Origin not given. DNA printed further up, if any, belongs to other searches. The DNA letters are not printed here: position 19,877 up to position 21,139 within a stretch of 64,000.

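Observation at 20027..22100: No release domain on the assembly line; instead a Cys-elbow hydrolase paired with an Arg-elbow pseudo-hydrolase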

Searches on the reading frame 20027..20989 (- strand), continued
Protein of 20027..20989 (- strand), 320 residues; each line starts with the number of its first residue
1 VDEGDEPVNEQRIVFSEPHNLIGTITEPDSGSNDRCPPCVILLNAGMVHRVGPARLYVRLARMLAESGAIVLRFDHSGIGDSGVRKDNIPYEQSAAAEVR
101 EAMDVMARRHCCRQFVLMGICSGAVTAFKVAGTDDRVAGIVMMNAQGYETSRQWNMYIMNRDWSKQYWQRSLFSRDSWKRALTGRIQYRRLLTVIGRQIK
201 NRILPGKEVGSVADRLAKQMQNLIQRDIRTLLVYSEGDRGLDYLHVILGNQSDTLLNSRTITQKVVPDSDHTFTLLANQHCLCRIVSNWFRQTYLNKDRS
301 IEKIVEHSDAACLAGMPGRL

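Call 53: fold_search(model_id=the predicted structure, library=pdb)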
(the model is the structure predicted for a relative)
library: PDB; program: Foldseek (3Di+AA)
matches with E <= 10: 1827; with E <= 0.001: 1271
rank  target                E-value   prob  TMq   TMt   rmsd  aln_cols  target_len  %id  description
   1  8b4u                  1.6e-13  1.00  0.57  0.66   9.1       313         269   18  The crystal structure of PET46, a PETase enzyme from Candidatus bathyarchaeota (released 2023-08-23)
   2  7q4h_A                9.1e-13  1.00  0.55  0.66   8.7       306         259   17  A thermostable lipase from Thermoanaerobacter thermohydrosulfuricus in complex with PMSF (released 2023-05-10)
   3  7qjm_B                1.6e-12  1.00  0.52  0.55  12.4       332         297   16  Crystal structure of an alpha/beta-hydrolase enzyme from Chloroflexus sp. MS-G (202) (released 2022-12-28)
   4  7qjm_A                1.8e-12  1.00  0.53  0.55  13.5       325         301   16  Crystal structure of an alpha/beta-hydrolase enzyme from Chloroflexus sp. MS-G (202) (released 2022-12-28)
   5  9h0z_E                4.1e-12  1.00  0.53  0.66   8.3       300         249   16  Crystal structure of TTL[Nle], thermophilic lipase TTL from Thermoanaerobacter thermohydrosulfuricus containing non-ca (released 2025-10-29)
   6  9h0z_A                4.1e-12  1.00  0.50  0.60   9.7       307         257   17  Crystal structure of TTL[Nle], thermophilic lipase TTL from Thermoanaerobacter thermohydrosulfuricus containing non-ca (released 2025-10-29)
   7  9h0z_F                6.2e-12  1.00  0.54  0.65   9.0       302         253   17  Crystal structure of TTL[Nle], thermophilic lipase TTL from Thermoanaerobacter thermohydrosulfuricus containing non-ca (released 2025-10-29)
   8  7xrh_B                7.0e-12  1.00  0.53  0.72   8.0       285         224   16  Feruloyl esterase from Lactobacillus acidophilus (released 2023-05-17)
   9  9h0z_D                7.0e-12  1.00  0.57  0.70   9.5       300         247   16  Crystal structure of TTL[Nle], thermophilic lipase TTL from Thermoanaerobacter thermohydrosulfuricus containing non-ca (released 2025-10-29)
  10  7z2x_A                1.1e-11  1.00  0.56  0.65   9.6       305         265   17  Wild-type ferulic acid esterase from Lactobacillus buchneri (released 2022-11-30)
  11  7z2v_A                1.2e-11  1.00  0.55  0.64   9.6       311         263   17  Ferulic acid esterase variant S114A from Lactobacillus buchneri (released 2022-11-30)
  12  7z2v_B                1.3e-11  1.00  0.56  0.65   8.9       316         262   16  Ferulic acid esterase variant S114A from Lactobacillus buchneri (released 2022-11-30)
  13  7z2u_A                1.9e-11  1.00  0.55  0.64   9.5       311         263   17  Wild-type ferulic acid esterase from Lactobacillus buchneri in complex with ferulate (released 2022-11-30)
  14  8skm_A                1.9e-11  1.00  0.55  0.66   8.2       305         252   13  Wild type chlorogenic acid esterase from Lactobacillus helveticus (released 2024-03-27)
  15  7z2x_B                3.6e-11  1.00  0.56  0.66  11.2       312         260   16  Wild-type ferulic acid esterase from Lactobacillus buchneri (released 2022-11-30)
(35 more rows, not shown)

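Call 54: get_annotated_region(hit=H1, flank=10000)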
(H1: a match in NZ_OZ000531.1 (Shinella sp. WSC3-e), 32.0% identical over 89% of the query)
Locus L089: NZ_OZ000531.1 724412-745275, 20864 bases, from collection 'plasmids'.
description: Shinella sp. WSC3-e isolate ena-SAMPLE-TAB-28-07-2022-10:23:51:176-5823 plasmid paSHIWSC3, complete sequence
organism: Shinella sp. WSC3-e (NCBI taxid 3113208)
taxonomy: Bacteria; Pseudomonadota; Alphaproteobacteria; Hyphomicrobiales; Rhizobiaceae; Shinella; Shinella sp. WSC3-e
host: -; source: -; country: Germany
typing (MOB-suite, as given by PLSDB): non-mobilizable
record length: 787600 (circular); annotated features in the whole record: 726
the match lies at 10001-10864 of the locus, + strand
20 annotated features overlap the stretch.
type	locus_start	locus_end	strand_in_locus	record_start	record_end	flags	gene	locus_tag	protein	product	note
CDS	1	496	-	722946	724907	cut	-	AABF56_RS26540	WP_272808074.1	alginate lyase family protein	-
CDS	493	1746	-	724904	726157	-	-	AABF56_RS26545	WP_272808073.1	glycosyltransferase family 4 protein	-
CDS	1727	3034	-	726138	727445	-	-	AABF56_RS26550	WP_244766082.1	nucleotide sugar dehydrogenase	GO:0000271 - polysaccharide biosynthetic process [Evidence IEA]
CDS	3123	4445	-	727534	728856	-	-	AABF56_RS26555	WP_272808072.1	hypothetical protein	-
CDS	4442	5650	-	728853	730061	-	-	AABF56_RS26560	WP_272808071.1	glycosyltransferase family 4 protein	-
CDS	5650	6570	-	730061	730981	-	-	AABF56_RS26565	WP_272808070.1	glycosyltransferase family 2 protein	-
CDS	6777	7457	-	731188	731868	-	-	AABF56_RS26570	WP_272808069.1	polysaccharide deacetylase family protein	GO:0005975 - carbohydrate metabolic process [Evidence IEA]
CDS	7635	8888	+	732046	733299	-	-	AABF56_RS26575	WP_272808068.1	oligosaccharide flippase family protein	-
CDS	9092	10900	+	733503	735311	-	-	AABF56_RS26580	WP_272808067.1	alpha/beta hydrolase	-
CDS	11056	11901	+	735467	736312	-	-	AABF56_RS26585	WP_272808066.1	hypothetical protein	-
CDS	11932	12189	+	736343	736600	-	-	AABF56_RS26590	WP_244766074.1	acyl carrier protein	GO:0006633 - fatty acid biosynthetic process [Evidence IEA]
CDS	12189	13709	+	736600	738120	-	-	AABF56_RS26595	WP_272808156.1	AMP-binding protein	-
CDS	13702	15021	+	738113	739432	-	-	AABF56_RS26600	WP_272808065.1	type III PLP-dependent enzyme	-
CDS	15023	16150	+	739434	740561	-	-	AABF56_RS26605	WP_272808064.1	sugar-transfer associated ATP-grasp domain-containing protein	-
CDS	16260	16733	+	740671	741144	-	-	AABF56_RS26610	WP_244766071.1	cupin domain-containing protein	-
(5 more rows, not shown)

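Call 55: get_annotated_region(hit=H10, flank=10000)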
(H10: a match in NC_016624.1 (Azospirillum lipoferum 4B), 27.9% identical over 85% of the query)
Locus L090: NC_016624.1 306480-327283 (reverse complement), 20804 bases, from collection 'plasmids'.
description: Azospirillum lipoferum 4B plasmid AZO_p5, complete sequence
organism: Azospirillum lipoferum 4B (NCBI taxid 862719)
taxonomy: Bacteria; Pseudomonadota; Alphaproteobacteria; Rhodospirillales; Azospirillaceae; Azospirillum; Azospirillum lipoferum; Azospirillum lipoferum 4B
host: -; source: -; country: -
typing (MOB-suite, as given by PLSDB): mobilizable; relaxase MOBP
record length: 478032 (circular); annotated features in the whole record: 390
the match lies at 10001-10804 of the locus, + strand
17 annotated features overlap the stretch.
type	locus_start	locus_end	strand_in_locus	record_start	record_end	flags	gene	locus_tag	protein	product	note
CDS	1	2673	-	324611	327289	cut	-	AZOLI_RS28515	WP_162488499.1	methyl-accepting chemotaxis protein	GO:0007165 - signal transduction [Evidence IEA]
CDS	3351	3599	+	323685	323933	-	-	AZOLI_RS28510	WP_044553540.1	acyl carrier protein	-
CDS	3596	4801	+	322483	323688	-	-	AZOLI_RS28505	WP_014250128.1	acyl-CoA dehydrogenase family protein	-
CDS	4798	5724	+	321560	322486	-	-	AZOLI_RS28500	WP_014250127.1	amino acid--[acyl-carrier-protein] ligase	-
CDS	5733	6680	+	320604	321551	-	-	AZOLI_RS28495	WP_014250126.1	DUF1839 family protein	-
CDS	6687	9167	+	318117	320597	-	-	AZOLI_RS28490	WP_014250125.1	glycoside hydrolase family 2 protein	-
CDS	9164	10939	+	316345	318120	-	-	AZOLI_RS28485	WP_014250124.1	alpha/beta fold hydrolase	-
CDS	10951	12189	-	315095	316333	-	-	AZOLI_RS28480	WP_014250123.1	ArgE/DapE family deacylase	-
CDS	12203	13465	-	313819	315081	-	-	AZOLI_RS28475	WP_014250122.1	allantoate amidohydrolase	-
CDS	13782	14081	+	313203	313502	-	-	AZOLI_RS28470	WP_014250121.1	hypothetical protein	-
CDS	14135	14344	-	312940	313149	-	-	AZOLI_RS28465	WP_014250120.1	hypothetical protein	-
CDS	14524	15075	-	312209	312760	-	-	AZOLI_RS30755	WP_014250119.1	BON domain-containing protein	-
CDS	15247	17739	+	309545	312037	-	-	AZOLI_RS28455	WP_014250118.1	glucose/quinate/shikimate family membrane-bound PQQ-dependent dehydrogenase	-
CDS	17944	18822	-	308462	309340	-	-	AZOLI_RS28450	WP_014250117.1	3-hydroxybutyryl-CoA dehydrogenase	GO:0006631 - fatty acid metabolic process [Evidence IEA]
CDS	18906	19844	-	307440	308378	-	-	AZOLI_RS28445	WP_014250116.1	FAD-binding protein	-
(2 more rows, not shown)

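Call 56: search_protein_families(library=ncbifam, proteins=[L089:9092-10900:+, L090:9164-10939:+, L086:11098-12948:+, L087:11131-12984:+, L089:11056-11901:+, L089:11932-12189:+, L089:12189-13709:+, L089:13702-15021:+, L089:15023-16150:+, L090:5733-6680:+], max_evalue=0.000001)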
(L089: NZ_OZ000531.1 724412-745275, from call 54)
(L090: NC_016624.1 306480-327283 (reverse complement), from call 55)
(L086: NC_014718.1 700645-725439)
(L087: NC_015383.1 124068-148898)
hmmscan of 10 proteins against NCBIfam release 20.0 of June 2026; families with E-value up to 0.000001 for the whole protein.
L089:9092-10900:+ (602 aa): 3 families
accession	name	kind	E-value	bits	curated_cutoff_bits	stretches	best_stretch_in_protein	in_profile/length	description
TIGR03100.1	hydr1_PEP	hypoth_equivalog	2.2e-29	102.6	168.45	1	309-594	5-271/274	hydrolase 1, exosortase A system-associated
TIGR03101.1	hydr2_PEP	hypoth_equivalog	2.4e-10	40.4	202.75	1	34-165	15-143/266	hydrolase 2, exosortase A system-associated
NF041096.1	esterase_EstD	equivalog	2.9e-07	29.9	600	0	64-156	182-275/421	esterase EstD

L090:9164-10939:+ (591 aa): 3 families
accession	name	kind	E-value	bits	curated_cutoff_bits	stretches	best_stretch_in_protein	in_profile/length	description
TIGR03101.1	hydr2_PEP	hypoth_equivalog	2.2e-31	109.4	202.75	2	24-150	27-149/266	hydrolase 2, exosortase A system-associated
TIGR03100.1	hydr1_PEP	hypoth_equivalog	2.4e-31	109.1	168.45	2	284-556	7-266/274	hydrolase 1, exosortase A system-associated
NF058544.1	IVPilMotSglTMyx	equivalog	7e-08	32.5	300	0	48-142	59-146/210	type IV pili motility protein SglT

L086:11098-12948:+ (616 aa): 2 families
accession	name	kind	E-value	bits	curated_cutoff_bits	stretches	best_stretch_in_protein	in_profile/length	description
TIGR03100.1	hydr1_PEP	hypoth_equivalog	1.1e-28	100.4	168.45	2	299-583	11-271/274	hydrolase 1, exosortase A system-associated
TIGR03101.1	hydr2_PEP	hypoth_equivalog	6.4e-22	78.3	202.75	2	35-231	41-241/266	hydrolase 2, exosortase A system-associated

L087:11131-12984:+ (617 aa): 2 families
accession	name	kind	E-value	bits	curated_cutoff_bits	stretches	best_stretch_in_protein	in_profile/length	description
TIGR03101.1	hydr2_PEP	hypoth_equivalog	1.2e-21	77.5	202.75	2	18-142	24-143/266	hydrolase 2, exosortase A system-associated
TIGR03100.1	hydr1_PEP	hypoth_equivalog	3.7e-21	75.6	168.45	2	317-485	23-182/274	hydrolase 1, exosortase A system-associated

L089:11056-11901:+ (281 aa): 0 families

L089:11932-12189:+ (85 aa): 1 family
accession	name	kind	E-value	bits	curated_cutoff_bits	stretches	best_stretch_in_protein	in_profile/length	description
NF058660.1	cispen_ACP_AmcB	equivalog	2e-08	34.3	80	1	39-84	34-79/80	cispentacin biosynthesis acyl carrier protein AmcB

L089:12189-13709:+ (506 aa): 104 families (the best 25 are shown)
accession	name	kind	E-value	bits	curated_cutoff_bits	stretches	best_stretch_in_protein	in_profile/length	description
TIGR03098.1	ligase_PEP_1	hypoth_equivalog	3.7e-170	566.8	592.35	1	7-498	2-514/517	acyl-CoA ligase (AMP-forming), exosortase A system-associated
NF004837.0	PRK06187.1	subfamily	4.7e-90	302.3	476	1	15-503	20-522/531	long-chain-fatty-acid--CoA ligase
NF006182.0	PRK08316.1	subfamily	7.3e-81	272.2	663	1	14-500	22-515/523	fatty acyl-CoA synthetase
TIGR01733.1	AA-adenyl-dom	subfamily_domain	2.4e-77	260.5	317.4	1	31-434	2-409/409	amino acid adenylation domain-containing protein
NF006181.0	PRK08314.1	subfamily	2.3e-74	250.7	705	2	139-501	196-553/563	long-chain-fatty-acid--CoA ligase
NF004114.0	PRK05605.1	equivalog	8.3e-70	235.7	766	2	147-501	221-567/575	long-chain-fatty-acid--CoA ligase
NF005801.1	PRK07656.1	equivalog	3.8e-68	230.4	657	1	12-498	10-499/500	FadD3 family acyl-CoA ligase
NF005702.0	PRK07514.1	subfamily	3.6e-67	226.8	558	1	23-502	24-499/506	malonyl-CoA synthase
NF009233.0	PRK12583.1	subfamily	2.7e-64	217.6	832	2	147-501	201-548/558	fatty acid CoA ligase family protein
NF052269.1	Staph_lig_FadD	equivalog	1.6e-63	214.8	650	1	17-500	14-491/499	long-chain-fatty-acid--CoA ligase FadD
NF005307.0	PRK06839.1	equivalog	3e-62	210.9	748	1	17-502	16-493/496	o-succinylbenzoate--CoA ligase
NF006523.0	PRK08974.1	equivalog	3e-62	210.5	884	2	143-502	202-553/561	long-chain-fatty-acid--CoA ligase FadD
NF005220.0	PRK06710.1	equivalog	4.8e-62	209.8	1116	2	146-502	205-553/563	long-chain-fatty-acid--CoA ligase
NF004797.0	PRK06145.1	equivalog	4.5e-60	203.4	850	1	14-501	13-494/499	acyl-CoA synthetase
NF004511.1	PRK05852.1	equivalog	4.5e-58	197.1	650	1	16-499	12-501/505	FadD7 family fatty acid--CoA ligase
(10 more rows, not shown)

L089:13702-15021:+ (439 aa): 7 families
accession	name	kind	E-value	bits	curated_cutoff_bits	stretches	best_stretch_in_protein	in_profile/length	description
TIGR03099.1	dCO2ase_PEP1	hypoth_equivalog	1.3e-123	413.1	478.45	1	21-416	2-398/398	pyridoxal-dependent decarboxylase, exosortase A system-associated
TIGR01048.1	lysA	equivalog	3.8e-79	266.2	297.9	1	26-426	8-405/417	diaminopimelate decarboxylase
NF006515.0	PRK08961.1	equivalog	2e-51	174.9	802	1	38-402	498-846/861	bifunctional aspartate kinase/diaminopimelate decarboxylase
NF052544.1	OrLyDeCDokD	equivalog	1.1e-29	103.3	700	1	20-424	19-446/461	ornithine/lysine decarboxylase DokD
NF041039.1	FslC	exception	6.6e-19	68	500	1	34-418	19-405/418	rhizoferrin biosystnesis N-citrylornithine decarboxylase FslC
NF003763.0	PRK05354.1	equivalog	3e-08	32.7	369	1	71-309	101-357/636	biosynthetic arginine decarboxylase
TIGR01273.1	speA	equivalog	3.5e-08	32.4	624.1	1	71-311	94-351/624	arginine decarboxylase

L089:15023-16150:+ (375 aa): 0 families

L090:5733-6680:+ (315 aa): 0 families
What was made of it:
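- On TIGR03100 / TIGR03101: A fused relative in Shinella does have this set (calls 54, 56).
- Closest known: TIGR03100 / TIGR03101. Same: In Shinella a fused pair sits next to an ACP and near-cut-off TIGR03098 and TIGR03099 proteins (calls 54, 56).
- ACP, TIGR03098-like ligase and TIGR03099-like decarboxylase (calls 54, 56).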

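Call 69: search_dna_similar(query=L089:12189-13709:+, collection=plasmids, mode=protein, max_evalue=1e-60, max_rows=40)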
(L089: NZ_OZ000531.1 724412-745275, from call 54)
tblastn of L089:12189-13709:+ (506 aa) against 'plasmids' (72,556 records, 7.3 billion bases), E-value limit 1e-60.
Records with a match: 158; places in all: 187; records where one place covers at least 80% of the query: 157.
Best place of each record, by identity: >=99% 2; 80-90% 1; 60-80% 1; <60% 154.
By first word of the organism name: Sinorhizobium 76; Azospirillum 12; Rahnella 10; Ensifer 9; Shinella 8; Mesorhizobium 8; Rhizobium 7; Paracoccus 5; Burkholderia 4; Streptomyces 3; and 12 more.
By predicted mobility (MOB-suite, as given by PLSDB): non-mobilizable 79; mobilizable 64; conjugative 15.
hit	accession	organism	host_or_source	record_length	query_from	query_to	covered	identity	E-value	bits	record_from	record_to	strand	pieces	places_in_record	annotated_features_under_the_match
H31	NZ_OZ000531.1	Shinella sp. WSC3-e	-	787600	1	506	100%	100.0%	0e+0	1002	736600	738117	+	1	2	AMP-binding protein | type III PLP-dependent enzyme | acyl carrier protein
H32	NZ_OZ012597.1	Shinella sp. WSD5-1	-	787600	1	506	100%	100.0%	0e+0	1002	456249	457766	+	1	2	AMP-binding protein | type III PLP-dependent enzyme | acyl carrier protein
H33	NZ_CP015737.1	Shinella sp. HZN7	-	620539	3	506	100%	87.5%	0e+0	880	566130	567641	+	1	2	AMP-binding protein | type III PLP-dependent enzyme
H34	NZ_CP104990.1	Rhizobium sp. CC-CFT758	cell culture,agricultural soil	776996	3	506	100%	78.7%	0e+0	804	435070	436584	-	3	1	type III PLP-dependent enzyme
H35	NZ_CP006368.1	Aureimonas sp. AU20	-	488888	15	503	97%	44.2%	7e-110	365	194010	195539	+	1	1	acyl-CoA ligase (AMP-forming), exosortase A system-associated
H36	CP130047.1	Sinorhizobium meliloti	Medicago,Cell culture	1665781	41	501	90%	47.2%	3e-103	402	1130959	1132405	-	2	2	none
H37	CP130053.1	Sinorhizobium meliloti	Medicago,Cell culture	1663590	41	501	91%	45.2%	1e-99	390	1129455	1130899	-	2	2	none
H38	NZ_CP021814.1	Sinorhizobium meliloti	Medicago truncatula,Single Cell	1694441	41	501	91%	45.1%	3e-117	387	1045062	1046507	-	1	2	none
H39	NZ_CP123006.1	Sinorhizobium meliloti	Medicago sativa,cell culture,nodules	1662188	41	501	91%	45.1%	6e-117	386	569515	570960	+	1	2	none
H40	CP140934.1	Sinorhizobium meliloti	Medicago lupulina,whole organism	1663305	41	501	91%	45.1%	6e-117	386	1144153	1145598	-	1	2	acyl-CoA ligase (AMP-forming), exosortase A system-associated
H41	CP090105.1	Sinorhizobium meliloti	Medicago,Cell culture,Plant nodule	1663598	41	501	91%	45.1%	6e-117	386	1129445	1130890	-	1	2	acyl-CoA ligase (AMP-forming), exosortase A system-associated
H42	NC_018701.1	Sinorhizobium meliloti Rm41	-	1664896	41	501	91%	45.1%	6e-117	386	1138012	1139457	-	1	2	none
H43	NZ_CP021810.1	Sinorhizobium meliloti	Medicago sativa,Single Cell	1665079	41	501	91%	45.1%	6e-117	386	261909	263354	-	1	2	none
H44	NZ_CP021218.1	Sinorhizobium meliloti RU11/001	-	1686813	41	501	91%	45.1%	6e-117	386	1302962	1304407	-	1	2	none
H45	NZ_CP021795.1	Sinorhizobium meliloti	Medicago sativa,Single Cell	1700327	41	501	91%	45.1%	6e-117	386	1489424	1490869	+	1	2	none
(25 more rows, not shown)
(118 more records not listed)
